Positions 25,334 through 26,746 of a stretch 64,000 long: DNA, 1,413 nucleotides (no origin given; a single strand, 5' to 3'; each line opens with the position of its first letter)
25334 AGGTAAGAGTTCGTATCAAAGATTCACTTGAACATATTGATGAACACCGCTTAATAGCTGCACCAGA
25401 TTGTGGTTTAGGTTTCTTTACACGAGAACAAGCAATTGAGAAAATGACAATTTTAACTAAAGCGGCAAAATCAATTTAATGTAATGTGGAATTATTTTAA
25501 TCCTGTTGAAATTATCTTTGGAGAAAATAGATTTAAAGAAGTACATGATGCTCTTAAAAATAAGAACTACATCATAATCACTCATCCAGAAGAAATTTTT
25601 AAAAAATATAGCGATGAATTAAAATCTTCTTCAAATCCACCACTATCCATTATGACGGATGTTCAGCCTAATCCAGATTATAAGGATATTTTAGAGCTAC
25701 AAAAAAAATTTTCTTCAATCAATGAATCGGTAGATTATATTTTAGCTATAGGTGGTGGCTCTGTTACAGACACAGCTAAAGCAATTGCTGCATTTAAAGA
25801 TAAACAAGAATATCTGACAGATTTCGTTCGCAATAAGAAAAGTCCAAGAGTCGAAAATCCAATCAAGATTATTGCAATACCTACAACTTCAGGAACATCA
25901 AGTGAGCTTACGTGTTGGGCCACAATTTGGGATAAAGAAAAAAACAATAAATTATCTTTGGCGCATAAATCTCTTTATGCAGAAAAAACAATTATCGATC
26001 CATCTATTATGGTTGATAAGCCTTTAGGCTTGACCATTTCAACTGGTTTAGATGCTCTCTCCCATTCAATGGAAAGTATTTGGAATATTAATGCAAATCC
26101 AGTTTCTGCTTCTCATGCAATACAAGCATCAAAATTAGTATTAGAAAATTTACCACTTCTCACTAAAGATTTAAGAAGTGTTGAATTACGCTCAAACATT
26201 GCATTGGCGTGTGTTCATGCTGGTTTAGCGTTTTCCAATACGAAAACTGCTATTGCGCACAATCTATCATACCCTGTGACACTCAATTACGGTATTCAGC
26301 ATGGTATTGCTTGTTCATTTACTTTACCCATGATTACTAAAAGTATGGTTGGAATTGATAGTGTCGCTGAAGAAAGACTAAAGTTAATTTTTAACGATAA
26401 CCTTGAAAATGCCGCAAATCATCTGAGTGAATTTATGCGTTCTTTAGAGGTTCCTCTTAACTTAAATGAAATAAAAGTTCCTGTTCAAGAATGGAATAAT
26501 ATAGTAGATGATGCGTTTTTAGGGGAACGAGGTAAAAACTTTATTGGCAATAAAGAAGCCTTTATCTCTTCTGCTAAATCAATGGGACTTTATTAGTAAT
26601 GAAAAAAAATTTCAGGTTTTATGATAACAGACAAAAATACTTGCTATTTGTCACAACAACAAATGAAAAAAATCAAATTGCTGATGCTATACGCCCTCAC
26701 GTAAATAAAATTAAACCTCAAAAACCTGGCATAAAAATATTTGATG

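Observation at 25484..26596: Fe-alcohol dehydrogenase positioned to link 2-hydroxyethylphosphonate with the PhnY/PhnA route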

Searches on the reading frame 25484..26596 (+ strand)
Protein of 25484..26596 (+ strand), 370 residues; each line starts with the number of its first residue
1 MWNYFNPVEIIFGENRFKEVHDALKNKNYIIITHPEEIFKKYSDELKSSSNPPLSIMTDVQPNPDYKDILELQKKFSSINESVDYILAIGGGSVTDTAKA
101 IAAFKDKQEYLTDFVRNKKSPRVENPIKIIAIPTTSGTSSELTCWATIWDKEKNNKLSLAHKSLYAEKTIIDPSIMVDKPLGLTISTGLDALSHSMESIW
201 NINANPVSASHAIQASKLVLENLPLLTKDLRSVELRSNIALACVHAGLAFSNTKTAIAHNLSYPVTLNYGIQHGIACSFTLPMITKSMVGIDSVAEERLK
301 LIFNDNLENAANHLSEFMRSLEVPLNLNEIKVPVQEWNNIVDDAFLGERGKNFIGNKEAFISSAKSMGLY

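Call 4: search_protein_families(library=ncbifam, proteins=[window:25484-26596:+], max_evalue=0.001)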
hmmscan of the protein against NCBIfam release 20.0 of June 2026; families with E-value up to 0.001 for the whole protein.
window:25484-26596:+ (370 aa): 15 families
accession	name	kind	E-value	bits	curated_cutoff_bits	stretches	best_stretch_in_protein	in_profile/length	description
TIGR03405.1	Phn_Fe-ADH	equivalog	2.7e-108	361.9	423.7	1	4-355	1-354/355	iron-containing alcohol dehydrogenase PsrA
NF010378.0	PRK13805.1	equivalog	6.5e-46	156.6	951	1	7-286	462-755/872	bifunctional acetaldehyde-CoA/alcohol dehydrogenase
NF041833.1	Fe_ADH_ErcA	equivalog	1.2e-44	153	550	1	9-288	10-291/382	alcohol dehydrogenase-like regulatory protein ErcA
TIGR02638.1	lactal_redase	equivalog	1.5e-41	142.5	523.15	1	53-345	59-358/379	lactaldehyde reductase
NF007911.0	PRK10624.1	equivalog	1.8e-40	139.1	537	1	12-345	13-357/382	lactaldehyde reductase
NF058672.1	4HyButDHCUPNE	equivalog_domain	1.1e-35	123.6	500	1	52-345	56-353/378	4-hydroxybutyrate dehydrogenase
NF053866.1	CholDhdGbsBBac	equivalog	1.9e-35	122.3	550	1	39-284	54-297/392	choline dehydrogenase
NF050025.1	SulfAcetaldRedSarD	equivalog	5.4e-35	121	700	1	24-284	28-287/385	sulfoacetaldehyde reductase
NF007363.0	PRK09860.1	equivalog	5.2e-33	114.7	581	1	56-286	64-290/383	L-threonine dehydrogenase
NF011998.0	PRK15454.1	equivalog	6.1e-30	104.2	556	1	82-286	106-308/395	ethanolamine utilization ethanol dehydrogenase EutG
TIGR04266.1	NDMA_methanol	equivalog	2.3e-17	62.9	625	1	59-284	73-299/420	NDMA-dependent methanol dehydrogenase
NF011717.0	PRK15138.1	equivalog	2.1e-15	56.7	645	1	3-286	5-294/387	alcohol dehydrogenase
NF041822.1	daptide_DH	equivalog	5.8e-13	48.4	300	1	60-177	36-153/363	daptide-type RiPP biosynthesis dehydogenase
NF006941.0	PRK09423.1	subfamily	9.7e-07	27.9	336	1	7-107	8-109/367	glycerol dehydrogenase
NF002022.0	PRK00843.1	equivalog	0.00032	19.8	413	0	7-105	11-110/350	NAD(P)-dependent glycerol-1-phosphate dehydrogenase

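Call 5: search_protein_families(library=pfam, proteins=[window:25484-26596:+], max_evalue=0.001)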
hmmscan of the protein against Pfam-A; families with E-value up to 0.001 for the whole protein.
window:25484-26596:+ (370 aa): 3 families
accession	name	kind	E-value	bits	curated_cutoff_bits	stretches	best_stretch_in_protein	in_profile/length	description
PF00465.25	Fe-ADH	-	9.8e-36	123.3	31.3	1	7-173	1-168/168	Iron-containing alcohol dehydrogenase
PF25137.1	ADH_Fe_C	-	8e-32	110.9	27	1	184-345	1-169/194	Fe-containing alcohol dehydrogenase family, C-terminal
PF13685.12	Fe-ADH_2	-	5e-06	27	28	1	36-106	32-98/149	Iron-containing alcohol dehydrogenase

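Call 16: find_homologous_proteins(query=window:25484-26593:+, max_evalue=1e-20)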
Query window:25484-26593:+ (370 aa): 5331 proteins with E <= 1e-20 among 8000 candidates; the best 120 are listed.
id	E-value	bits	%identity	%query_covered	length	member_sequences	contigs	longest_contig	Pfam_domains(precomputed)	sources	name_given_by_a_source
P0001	3.8e-239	811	99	100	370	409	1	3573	PF13685.13,PF25137.1,PF00465.26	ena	-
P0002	2.4e-238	808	98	100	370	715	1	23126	PF13685.13,PF25137.1,PF00465.26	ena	-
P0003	4.1e-236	801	98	100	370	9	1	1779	PF13685.13,PF25137.1,PF00465.26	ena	-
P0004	8.4e-236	800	97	100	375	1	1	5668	PF13685.13,PF25137.1,PF00465.26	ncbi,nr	ncbi:phosphonoacetaldehyde reductase, partial [Pelagibacteraceae bacterium]|nr:phosphonoacetaldehyde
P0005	1.7e-232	789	99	97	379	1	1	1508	PF13685.13,PF25137.1,PF00465.26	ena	-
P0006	1.1e-226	770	94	100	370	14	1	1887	PF13685.13,PF25137.1,PF00465.26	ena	-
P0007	5.1e-226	768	92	100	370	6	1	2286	PF13685.13,PF25137.1,PF00465.26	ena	-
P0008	2.2e-222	756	90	100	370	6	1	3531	PF13685.13,PF25137.1,PF00465.26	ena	-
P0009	5.4e-222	754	90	100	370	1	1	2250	PF13685.13,PF25137.1,PF00465.26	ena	-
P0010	1.4e-220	750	89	100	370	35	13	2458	PF13685.13,PF25137.1,PF00465.26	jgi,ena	jgi:phosphonate metabolism-associated iron-containing alcohol dehydrogenase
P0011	9.8e-219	744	88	100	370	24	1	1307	PF13685.13,PF25137.1,PF00465.26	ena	-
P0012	2.4e-218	742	88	100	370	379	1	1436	PF13685.13,PF25137.1,PF00465.26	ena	-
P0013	2.7e-217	739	87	100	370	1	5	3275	PF13685.13,PF25137.1,PF00465.26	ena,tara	tara:strand:- start:47 stop:1159 length:1113 start_codon:yes stop_codon:yes gene_type:complete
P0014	3.9e-216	735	88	100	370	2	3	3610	PF13685.13,PF25137.1,PF00465.26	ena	-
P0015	5.1e-216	735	88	100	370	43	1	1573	PF13685.13,PF25137.1,PF00465.26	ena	-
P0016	4.6e-215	732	87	100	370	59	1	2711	PF13685.13,PF25137.1,PF00465.26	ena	-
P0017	2.9e-213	726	85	100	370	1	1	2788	PF13685.13,PF25137.1,PF00465.26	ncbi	-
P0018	9.3e-212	721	86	100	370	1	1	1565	PF13685.13,PF25137.1,PF00465.26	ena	-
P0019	2.7e-211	719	84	100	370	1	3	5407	PF13685.13,PF25137.1,PF00465.26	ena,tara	tara:strand:- start:491 stop:1603 length:1113 start_codon:yes stop_codon:yes gene_type:complete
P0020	3.5e-211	719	88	97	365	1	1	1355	PF13685.13,PF25137.1,PF00465.26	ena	-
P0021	5.0e-211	718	88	97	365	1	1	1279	PF13685.13,PF25137.1,PF00465.26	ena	-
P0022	2.1e-209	713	85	100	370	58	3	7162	PF13685.13,PF25137.1,PF00465.26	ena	-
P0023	2.9e-208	709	85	100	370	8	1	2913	PF25137.1,PF00465.26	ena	-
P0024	5.7e-208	708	90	93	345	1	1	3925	PF13685.13,PF25137.1,PF00465.26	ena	-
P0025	6.5e-186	636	77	100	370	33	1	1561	PF25137.1,PF00465.26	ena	-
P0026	5.1e-179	613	70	100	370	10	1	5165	PF25137.1,PF00465.26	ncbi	-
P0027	1.8e-175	601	68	100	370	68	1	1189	PF13685.13,PF25137.1,PF00465.26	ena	-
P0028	6.5e-175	600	72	97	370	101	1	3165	PF13685.13,PF25137.1,PF00465.26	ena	-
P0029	2.9e-165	568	67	100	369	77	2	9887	PF13685.13,PF25137.1,PF00465.26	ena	-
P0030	7.5e-165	566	67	100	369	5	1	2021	PF13685.13,PF25137.1,PF00465.26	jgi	-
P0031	3.8e-164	564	66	100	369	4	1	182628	PF13685.13,PF25137.1,PF00465.26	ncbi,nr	ncbi:phosphonoacetaldehyde reductase [Pelagibacterales bacterium SAG-MED31]|nr:phosphonoacetaldehyde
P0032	8.0e-163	560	66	100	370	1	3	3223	PF25137.1,PF00465.26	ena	-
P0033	1.3e-162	559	65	100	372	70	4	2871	PF25137.1,PF00465.26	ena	-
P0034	1.6e-162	559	65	100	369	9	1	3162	PF13685.13,PF25137.1,PF00465.26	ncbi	-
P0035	1.2e-161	556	65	100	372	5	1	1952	PF25137.1,PF00465.26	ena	-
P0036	1.2e-161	556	67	100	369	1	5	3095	PF13685.13,PF25137.1,PF00465.26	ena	-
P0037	1.4e-161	556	68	97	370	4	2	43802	PF25137.1,PF00465.26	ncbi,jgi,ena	-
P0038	1.4e-160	552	65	100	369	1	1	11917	PF13685.13,PF25137.1,PF00465.26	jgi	-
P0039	3.8e-156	538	63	99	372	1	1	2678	PF25137.1,PF00465.26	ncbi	-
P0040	3.1e-155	535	89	72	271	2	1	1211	PF25137.1,PF00465.26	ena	-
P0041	1.8e-152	526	78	82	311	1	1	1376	PF25137.1,PF00465.26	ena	-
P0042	4.5e-151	521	62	100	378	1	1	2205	PF25137.1,PF00465.26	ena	-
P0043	6.2e-148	511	60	99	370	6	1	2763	PF25137.1,PF00465.26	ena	-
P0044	2.8e-147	509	63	97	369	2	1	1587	PF13685.13,PF25137.1,PF00465.26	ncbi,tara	tara:strand:- start:108 stop:1217 length:1110 start_codon:yes stop_codon:yes gene_type:complete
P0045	2.2e-146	506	61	100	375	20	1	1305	PF25137.1,PF00465.26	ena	-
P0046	1.3e-145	503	60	100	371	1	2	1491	PF13685.13,PF25137.1,PF00465.26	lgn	-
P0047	2.7e-143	496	61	97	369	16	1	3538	PF13685.13,PF25137.1,PF00465.26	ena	-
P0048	3.4e-143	495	60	100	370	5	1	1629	PF13685.13,PF25137.1,PF00465.26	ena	-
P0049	7.4e-143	494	57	100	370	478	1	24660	PF25137.1,PF00465.26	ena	-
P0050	5.8e-141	488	58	100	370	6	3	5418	PF13685.13,PF25137.1,PF00465.26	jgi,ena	jgi:alcohol dehydrogenase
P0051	3.6e-140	485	58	100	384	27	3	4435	PF13685.13,PF25137.1,PF00465.26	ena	-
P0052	5.2e-139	481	57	100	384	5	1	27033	PF13685.13,PF25137.1,PF00465.26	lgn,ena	-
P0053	9.4e-139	481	58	100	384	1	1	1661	PF13685.13,PF25137.1,PF00465.26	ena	-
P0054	6.1e-134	465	97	60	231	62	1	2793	PF25137.1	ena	-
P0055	3.4e-131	456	69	78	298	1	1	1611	PF25137.1,PF00465.26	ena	-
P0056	2.2e-117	410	86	59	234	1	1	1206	PF25137.1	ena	-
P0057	5.3e-117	409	50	99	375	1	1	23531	PF25137.1,PF00465.26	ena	-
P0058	5.3e-116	406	49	100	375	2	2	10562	PF25137.1,PF00465.26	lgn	-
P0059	1.7e-115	404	49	100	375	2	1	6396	PF25137.1,PF00465.26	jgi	jgi:alcohol dehydrogenase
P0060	7.9e-115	402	49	100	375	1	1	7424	PF25137.1,PF00465.26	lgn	-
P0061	7.3e-114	399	49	100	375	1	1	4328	PF25137.1,PF00465.26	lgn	-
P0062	8.6e-114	399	48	98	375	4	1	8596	PF25137.1,PF00465.26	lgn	-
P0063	2.4e-113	397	49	99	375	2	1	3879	PF25137.1,PF00465.26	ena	-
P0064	2.5e-113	397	49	100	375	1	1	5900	PF25137.1,PF00465.26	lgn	-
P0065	4.0e-113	396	49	100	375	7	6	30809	PF25137.1,PF00465.26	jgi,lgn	jgi:alcohol dehydrogenase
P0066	5.3e-113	396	48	98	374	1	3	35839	PF25137.1,PF00465.26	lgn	-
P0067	5.6e-113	396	49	100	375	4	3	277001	PF25137.1,PF00465.26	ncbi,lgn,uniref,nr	ncbi:iron-containing alcohol dehydrogenase PsrA [Roseovarius aestuarii]|uniref:NAD-dependent methano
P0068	5.8e-113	396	49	100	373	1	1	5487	PF13685.13,PF25137.1,PF00465.26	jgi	-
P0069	8.6e-113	395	48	100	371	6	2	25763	PF25137.1,PF00465.26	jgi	jgi:phosphonate metabolism-associated iron-containing alcohol dehydrogenase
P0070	1.2e-112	395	49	99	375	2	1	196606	PF13685.13,PF25137.1,PF00465.26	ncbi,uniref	ncbi:iron-containing alcohol dehydrogenase PsrA [Roseovarius sp. CAU 1744]|uniref:iron-containing al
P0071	1.4e-112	395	48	98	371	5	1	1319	PF25137.1,PF00465.26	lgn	-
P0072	1.4e-112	395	49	99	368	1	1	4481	PF25137.1,PF00465.26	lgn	-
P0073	1.5e-112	394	49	100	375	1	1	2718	PF25137.1,PF00465.26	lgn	-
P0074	2.8e-112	394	48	99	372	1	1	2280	PF25137.1,PF00465.26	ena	-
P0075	3.1e-112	393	48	99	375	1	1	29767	PF25137.1,PF00465.26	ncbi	ncbi:MAG: iron-containing alcohol dehydrogenase PsrA [Pseudomonadota bacterium]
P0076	3.4e-112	393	47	100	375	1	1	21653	PF25137.1,PF00465.26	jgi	-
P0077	3.6e-112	393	48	100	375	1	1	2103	PF25137.1,PF00465.26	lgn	-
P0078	3.7e-112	393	46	100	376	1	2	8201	PF25137.1,PF00465.26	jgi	jgi:phosphonate metabolism-associated iron-containing alcohol dehydrogenase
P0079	3.8e-112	393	49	100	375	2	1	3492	PF25137.1,PF00465.26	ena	-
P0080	4.1e-112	393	47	100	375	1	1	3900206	PF25137.1,PF00465.26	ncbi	-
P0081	5.1e-112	393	47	100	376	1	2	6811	PF25137.1,PF00465.26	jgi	jgi:phosphonate metabolism-associated iron-containing alcohol dehydrogenase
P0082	5.8e-112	393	49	99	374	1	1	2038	PF13685.13,PF25137.1,PF00465.26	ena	-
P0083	5.9e-112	392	48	100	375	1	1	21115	PF25137.1,PF00465.26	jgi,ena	-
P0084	6.9e-112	392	50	100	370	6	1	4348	PF25137.1,PF00465.26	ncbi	-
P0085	7.0e-112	392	46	100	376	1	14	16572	PF25137.1,PF00465.26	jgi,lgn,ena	jgi:alcohol dehydrogenase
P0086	7.0e-112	392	46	100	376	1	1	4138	PF25137.1,PF00465.26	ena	-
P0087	7.2e-112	392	49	100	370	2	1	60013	PF25137.1,PF00465.26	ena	-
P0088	7.3e-112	392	49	100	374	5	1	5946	PF25137.1,PF00465.26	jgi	-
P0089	8.0e-112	392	50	98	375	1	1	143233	PF25137.1,PF00465.26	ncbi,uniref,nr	ncbi:phosphonoacetaldehyde reductase [Aliiroseovarius sp. KMU-50]|uniref:Phosphonoacetaldehyde reduc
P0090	9.5e-112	392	46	100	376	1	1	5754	PF25137.1,PF00465.26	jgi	jgi:phosphonate metabolism-associated iron-containing alcohol dehydrogenase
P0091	9.7e-112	392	46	100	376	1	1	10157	PF25137.1,PF00465.26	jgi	jgi:phosphonate metabolism-associated iron-containing alcohol dehydrogenase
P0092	1.0e-111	392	49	100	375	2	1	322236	PF25137.1,PF00465.26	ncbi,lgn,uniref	ncbi:phosphonoacetaldehyde reductase [Roseibium sp. SCP14]|uniref:phosphonoacetaldehyde reductase n=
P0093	1.1e-111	392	49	100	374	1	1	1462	PF25137.1,PF00465.26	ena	-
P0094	1.2e-111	392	48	100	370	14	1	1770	PF25137.1,PF00465.26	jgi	jgi:phosphonate metabolism-associated iron-containing alcohol dehydrogenase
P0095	1.2e-111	392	50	100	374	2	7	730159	PF13685.13,PF25137.1,PF00465.26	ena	-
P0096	1.8e-111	391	47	98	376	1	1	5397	PF25137.1,PF00465.26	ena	-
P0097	1.8e-111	391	46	100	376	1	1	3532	PF25137.1,PF00465.26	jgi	jgi:alcohol dehydrogenase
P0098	1.8e-111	391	46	100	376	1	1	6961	PF25137.1,PF00465.26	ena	-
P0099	1.9e-111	391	47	98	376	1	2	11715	PF25137.1,PF00465.26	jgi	jgi:phosphonate metabolism-associated iron-containing alcohol dehydrogenase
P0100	1.9e-111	391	47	98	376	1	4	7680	PF25137.1,PF00465.26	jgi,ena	jgi:phosphonate metabolism-associated iron-containing alcohol dehydrogenase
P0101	1.9e-111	391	47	98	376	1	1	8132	PF25137.1,PF00465.26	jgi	jgi:phosphonate metabolism-associated iron-containing alcohol dehydrogenase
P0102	1.9e-111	391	47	98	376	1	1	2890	PF25137.1,PF00465.26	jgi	jgi:phosphonate metabolism-associated iron-containing alcohol dehydrogenase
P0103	2.0e-111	391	47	99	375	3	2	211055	PF25137.1,PF00465.26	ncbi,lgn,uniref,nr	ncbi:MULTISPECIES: iron-containing alcohol dehydrogenase PsrA [unclassified Roseovarius]|uniref:iron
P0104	2.3e-111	391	47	100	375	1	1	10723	PF25137.1,PF00465.26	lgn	-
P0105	2.5e-111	390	49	99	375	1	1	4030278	PF25137.1,PF00465.26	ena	-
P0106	2.6e-111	390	48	98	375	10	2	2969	PF25137.1,PF00465.26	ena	-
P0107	2.6e-111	390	47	98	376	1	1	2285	PF25137.1,PF00465.26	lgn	-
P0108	2.6e-111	390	46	98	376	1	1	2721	PF25137.1,PF00465.26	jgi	jgi:phosphonate metabolism-associated iron-containing alcohol dehydrogenase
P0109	2.9e-111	390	48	99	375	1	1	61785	PF13685.13,PF25137.1,PF00465.26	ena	-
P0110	2.9e-111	390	48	100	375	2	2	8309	PF25137.1,PF00465.26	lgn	-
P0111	3.1e-111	390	48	98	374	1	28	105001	PF25137.1,PF00465.26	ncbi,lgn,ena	-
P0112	3.1e-111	390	48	100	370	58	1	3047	PF25137.1,PF00465.26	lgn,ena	-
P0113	3.5e-111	390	46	100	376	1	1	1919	PF25137.1,PF00465.26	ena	-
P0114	4.9e-111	389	47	98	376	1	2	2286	PF25137.1,PF00465.26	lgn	-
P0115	6.5e-111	389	48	99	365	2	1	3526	PF25137.1,PF00465.26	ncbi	-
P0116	6.5e-111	389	49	100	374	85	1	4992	PF25137.1,PF00465.26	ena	-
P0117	6.9e-111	389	49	100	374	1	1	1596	PF25137.1,PF00465.26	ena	-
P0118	8.5e-111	389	49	100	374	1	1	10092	PF25137.1,PF00465.26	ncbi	ncbi:MAG: iron-containing alcohol dehydrogenase PsrA [Paracoccaceae bacterium]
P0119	8.6e-111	389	46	100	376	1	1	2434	PF25137.1,PF00465.26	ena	-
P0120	9.3e-111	389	47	98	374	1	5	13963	PF25137.1,PF00465.26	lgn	-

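Call 18: search_solved_structures(query=window:25484-26593:+, max_evalue=1e-10, show_alignments=1)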
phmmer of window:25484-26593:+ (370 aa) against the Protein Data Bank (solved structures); distinct sequences matched with E-value up to 1e-10: 36.
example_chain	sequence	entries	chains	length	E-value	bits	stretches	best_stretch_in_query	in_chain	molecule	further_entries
6jko_A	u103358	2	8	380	7.7e-42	147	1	1-284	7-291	Methanol dehydrogenase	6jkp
8zwd_B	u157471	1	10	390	1.4e-38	136.3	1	3-285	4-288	NAD(P)-dependent methanol dehydrogenase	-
1vhd_A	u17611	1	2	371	4.6e-37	131.3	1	1-289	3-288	alcohol dehydrogenase, iron-containing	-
1o2d_A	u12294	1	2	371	5.7e-37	131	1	1-289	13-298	Alcohol dehydrogenase, iron-containing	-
8zrl_A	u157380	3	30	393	9.3e-34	120.5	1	39-287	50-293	NAD-dependent methanol dehydrogenase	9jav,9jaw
9ldl_C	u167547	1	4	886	1.4e-31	113.3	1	83-289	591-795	Aldehyde dehydrogenase family protein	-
3owo_A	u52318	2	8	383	5e-31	111.5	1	36-286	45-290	Alcohol dehydrogenase 2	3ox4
3zdr_A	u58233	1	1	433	1.1e-29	107.1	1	54-285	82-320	ALCOHOL DEHYDROGENASE DOMAIN OF THE BIFUNCTIONAL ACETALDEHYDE DEHYDROGENASE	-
4fr2_A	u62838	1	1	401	5.7e-29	104.7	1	55-309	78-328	1,3-propanediol dehydrogenase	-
9jx4_A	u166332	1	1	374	7.4e-28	101.1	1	47-321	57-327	Aldehyde-alcohol dehydrogenase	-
3bfj_A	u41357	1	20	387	9.9e-27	97.3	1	54-286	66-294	1,3-propanediol oxidoreductase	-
7qlq_AAA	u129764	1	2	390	4e-25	92.1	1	52-286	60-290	Lactaldehyde reductase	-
7qls_AAA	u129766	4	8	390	4.2e-25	92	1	52-286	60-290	Lactaldehyde reductase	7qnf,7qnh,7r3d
6scg_A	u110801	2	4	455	4.8e-25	91.8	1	31-280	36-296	Aldehyde-alcohol dehydrogenase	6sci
13he_A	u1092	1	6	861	5.5e-25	91.6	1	82-281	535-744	Aldehyde-alcohol dehydrogenase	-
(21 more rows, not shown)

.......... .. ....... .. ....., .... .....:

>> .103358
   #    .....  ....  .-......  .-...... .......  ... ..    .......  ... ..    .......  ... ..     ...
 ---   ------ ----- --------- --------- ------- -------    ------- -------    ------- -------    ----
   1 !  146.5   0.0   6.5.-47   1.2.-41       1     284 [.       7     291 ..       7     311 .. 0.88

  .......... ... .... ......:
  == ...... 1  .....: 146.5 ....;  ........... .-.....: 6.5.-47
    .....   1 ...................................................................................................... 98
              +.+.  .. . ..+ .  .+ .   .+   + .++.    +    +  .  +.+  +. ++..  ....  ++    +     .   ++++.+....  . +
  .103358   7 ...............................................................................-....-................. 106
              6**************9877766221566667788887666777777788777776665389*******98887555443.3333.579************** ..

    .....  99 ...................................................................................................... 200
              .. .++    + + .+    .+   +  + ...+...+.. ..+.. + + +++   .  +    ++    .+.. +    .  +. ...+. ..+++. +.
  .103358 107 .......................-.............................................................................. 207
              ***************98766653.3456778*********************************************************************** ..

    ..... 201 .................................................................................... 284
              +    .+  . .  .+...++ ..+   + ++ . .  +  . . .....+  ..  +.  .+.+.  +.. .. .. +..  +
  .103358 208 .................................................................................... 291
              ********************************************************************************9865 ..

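Call 19: find_encoding_contigs(protein=P0031, flank=10000, max_places=3)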
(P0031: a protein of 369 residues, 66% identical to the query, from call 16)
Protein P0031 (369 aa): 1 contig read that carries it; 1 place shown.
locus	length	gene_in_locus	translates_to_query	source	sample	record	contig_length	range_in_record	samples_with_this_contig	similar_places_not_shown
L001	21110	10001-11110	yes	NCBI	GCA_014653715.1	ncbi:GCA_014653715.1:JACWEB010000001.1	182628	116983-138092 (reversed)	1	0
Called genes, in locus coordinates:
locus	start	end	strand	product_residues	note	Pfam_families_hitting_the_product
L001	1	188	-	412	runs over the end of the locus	PF07690:MFS_1, PF12832:MFS_1_like (weak), PF07690:MFS_1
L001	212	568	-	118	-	PF09538:FYDLN_acid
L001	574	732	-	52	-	PF10276:zf-CHCC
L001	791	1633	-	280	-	PF06800:Sugar_transport (weak), PF00892:EamA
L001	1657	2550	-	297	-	PF00528:BPD_transp_1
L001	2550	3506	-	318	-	PF00528:BPD_transp_1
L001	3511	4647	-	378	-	PF00005:ABC_tran, PF13304:AAA_21 (faint), PF17912:OB_MalK (weak), PF08402:TOBE_2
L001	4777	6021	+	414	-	PF01663:Phosphodiest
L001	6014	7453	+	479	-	PF00171:Aldedh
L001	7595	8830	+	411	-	PF01547:SBP_bac_1, PF13416:SBP_bac_8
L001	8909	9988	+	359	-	PF01717:Meth_synt_2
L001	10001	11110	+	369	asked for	PF00465:Fe-ADH, PF13685:Fe-ADH_2 (weak), PF25137:ADH_Fe_C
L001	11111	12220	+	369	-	-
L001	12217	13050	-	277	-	PF00149:Metallophos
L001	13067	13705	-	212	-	PF04115:Ureidogly_lyase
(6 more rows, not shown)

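Call 20: find_encoding_contigs(protein=P0037, flank=10000, max_places=3)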
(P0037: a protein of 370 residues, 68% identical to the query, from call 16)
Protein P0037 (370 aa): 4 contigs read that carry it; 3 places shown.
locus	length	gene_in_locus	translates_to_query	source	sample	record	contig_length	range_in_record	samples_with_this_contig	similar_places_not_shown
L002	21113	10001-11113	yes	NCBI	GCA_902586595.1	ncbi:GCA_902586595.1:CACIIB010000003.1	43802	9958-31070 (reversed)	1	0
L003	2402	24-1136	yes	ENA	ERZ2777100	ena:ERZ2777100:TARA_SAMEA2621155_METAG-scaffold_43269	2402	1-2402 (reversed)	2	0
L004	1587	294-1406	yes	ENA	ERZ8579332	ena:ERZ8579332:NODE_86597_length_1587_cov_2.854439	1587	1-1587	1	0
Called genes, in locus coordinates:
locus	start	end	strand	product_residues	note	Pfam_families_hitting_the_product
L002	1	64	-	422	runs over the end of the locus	PF00083:Sugar_tr (weak), PF07690:MFS_1, PF05977:MFS_3 (faint), PF06779:MFS_4 (faint), PF07690:MFS_1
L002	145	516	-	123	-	PF09538:FYDLN_acid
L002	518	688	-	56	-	PF10276:zf-CHCC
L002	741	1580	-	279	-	PF00892:EamA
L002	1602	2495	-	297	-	PF00528:BPD_transp_1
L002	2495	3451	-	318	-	PF00528:BPD_transp_1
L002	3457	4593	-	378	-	PF02463:SMC_N (faint), PF00005:ABC_tran, PF13304:AAA_21 (faint), PF08402:TOBE_2 (weak)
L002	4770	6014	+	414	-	PF01663:Phosphodiest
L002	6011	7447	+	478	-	PF00171:Aldedh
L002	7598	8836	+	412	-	PF01547:SBP_bac_1, PF13416:SBP_bac_8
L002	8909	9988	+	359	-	PF01717:Meth_synt_2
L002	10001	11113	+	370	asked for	PF00465:Fe-ADH, PF25137:ADH_Fe_C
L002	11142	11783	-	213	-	PF04115:Ureidogly_lyase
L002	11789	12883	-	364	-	PF00266:Aminotran_5, PF00155:Aminotran_1_2, PF01053:Cys_Met_Meta_PP (weak)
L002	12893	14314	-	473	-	PF01266:DAO, PF03486:HI0933_like (faint)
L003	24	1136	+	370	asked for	PF00465:Fe-ADH, PF25137:ADH_Fe_C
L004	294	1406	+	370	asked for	PF00465:Fe-ADH, PF25137:ADH_Fe_C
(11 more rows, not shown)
